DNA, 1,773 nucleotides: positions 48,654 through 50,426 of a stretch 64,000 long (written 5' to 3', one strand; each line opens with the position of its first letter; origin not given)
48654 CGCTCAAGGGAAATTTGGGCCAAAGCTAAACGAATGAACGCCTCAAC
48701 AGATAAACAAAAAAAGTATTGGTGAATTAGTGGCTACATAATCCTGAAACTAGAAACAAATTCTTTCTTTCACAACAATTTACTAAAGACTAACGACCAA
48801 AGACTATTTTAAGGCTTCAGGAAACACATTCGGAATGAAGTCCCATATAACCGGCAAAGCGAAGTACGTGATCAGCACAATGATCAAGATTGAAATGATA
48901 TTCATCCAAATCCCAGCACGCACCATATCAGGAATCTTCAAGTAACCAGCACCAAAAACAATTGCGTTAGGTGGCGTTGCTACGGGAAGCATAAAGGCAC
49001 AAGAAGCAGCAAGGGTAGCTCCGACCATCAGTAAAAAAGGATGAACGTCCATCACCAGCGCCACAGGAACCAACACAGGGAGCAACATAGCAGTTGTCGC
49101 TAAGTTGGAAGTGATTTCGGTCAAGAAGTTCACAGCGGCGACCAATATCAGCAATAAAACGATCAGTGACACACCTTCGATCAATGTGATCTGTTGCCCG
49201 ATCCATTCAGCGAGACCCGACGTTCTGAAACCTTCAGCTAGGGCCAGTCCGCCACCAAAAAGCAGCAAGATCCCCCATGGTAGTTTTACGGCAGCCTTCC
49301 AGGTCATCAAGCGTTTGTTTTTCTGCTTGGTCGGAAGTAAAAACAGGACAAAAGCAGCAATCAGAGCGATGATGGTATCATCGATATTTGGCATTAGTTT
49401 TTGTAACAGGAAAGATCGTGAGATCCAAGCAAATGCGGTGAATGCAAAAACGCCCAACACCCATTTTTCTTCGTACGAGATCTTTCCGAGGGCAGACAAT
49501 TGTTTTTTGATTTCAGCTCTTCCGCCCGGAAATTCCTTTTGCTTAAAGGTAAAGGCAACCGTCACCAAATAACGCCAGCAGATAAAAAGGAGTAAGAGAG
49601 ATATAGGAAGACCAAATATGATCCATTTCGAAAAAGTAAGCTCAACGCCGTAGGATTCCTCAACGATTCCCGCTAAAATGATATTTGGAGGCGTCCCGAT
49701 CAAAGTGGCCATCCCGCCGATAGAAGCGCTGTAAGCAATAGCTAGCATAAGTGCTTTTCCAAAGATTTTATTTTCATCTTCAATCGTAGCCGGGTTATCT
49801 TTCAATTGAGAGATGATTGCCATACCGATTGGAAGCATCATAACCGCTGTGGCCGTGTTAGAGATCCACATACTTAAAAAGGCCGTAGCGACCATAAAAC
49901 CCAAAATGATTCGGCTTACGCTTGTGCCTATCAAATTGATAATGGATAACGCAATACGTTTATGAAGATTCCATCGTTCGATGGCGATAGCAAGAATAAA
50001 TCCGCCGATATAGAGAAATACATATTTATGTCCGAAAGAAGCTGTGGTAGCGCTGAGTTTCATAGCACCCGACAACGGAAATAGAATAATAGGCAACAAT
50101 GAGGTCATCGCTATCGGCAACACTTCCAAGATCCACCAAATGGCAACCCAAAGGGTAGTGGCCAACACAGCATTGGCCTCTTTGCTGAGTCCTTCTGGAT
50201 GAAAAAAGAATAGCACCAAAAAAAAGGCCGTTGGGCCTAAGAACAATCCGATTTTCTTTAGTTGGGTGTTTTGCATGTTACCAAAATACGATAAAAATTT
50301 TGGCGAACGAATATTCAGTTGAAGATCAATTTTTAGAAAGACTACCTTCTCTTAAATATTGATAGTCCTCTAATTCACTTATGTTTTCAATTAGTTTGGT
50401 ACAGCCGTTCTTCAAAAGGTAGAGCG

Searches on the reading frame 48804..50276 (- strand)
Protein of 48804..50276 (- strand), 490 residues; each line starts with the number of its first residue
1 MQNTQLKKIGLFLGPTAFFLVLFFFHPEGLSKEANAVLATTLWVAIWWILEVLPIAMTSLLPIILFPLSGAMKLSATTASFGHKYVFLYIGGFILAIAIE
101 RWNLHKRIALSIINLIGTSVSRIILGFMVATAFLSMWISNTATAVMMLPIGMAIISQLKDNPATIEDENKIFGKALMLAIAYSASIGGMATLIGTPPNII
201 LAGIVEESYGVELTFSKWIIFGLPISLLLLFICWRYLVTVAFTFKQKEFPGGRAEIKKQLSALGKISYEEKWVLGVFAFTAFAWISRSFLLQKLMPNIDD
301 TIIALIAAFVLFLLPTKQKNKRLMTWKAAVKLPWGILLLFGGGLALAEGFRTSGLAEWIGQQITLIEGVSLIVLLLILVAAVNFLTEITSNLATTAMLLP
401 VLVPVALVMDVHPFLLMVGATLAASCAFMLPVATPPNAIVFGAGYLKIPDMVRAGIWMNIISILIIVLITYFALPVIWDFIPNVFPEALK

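Call 77: search_protein_families(library=pfam, proteins=[window:48804-50276:-], max_evalue=0.0001)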
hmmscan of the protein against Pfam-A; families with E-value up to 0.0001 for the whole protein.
window:48804-50276:- (490 aa): 2 families
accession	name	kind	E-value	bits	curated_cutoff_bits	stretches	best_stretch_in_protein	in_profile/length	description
PF00939.25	Na_sulph_symp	-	9.8e-81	272.6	27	1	16-470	11-462/472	Sodium:sulfate symporter transmembrane region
PF03600.22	CitMHS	-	4.4e-59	200.7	31.9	1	46-417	2-332/336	Citrate transporter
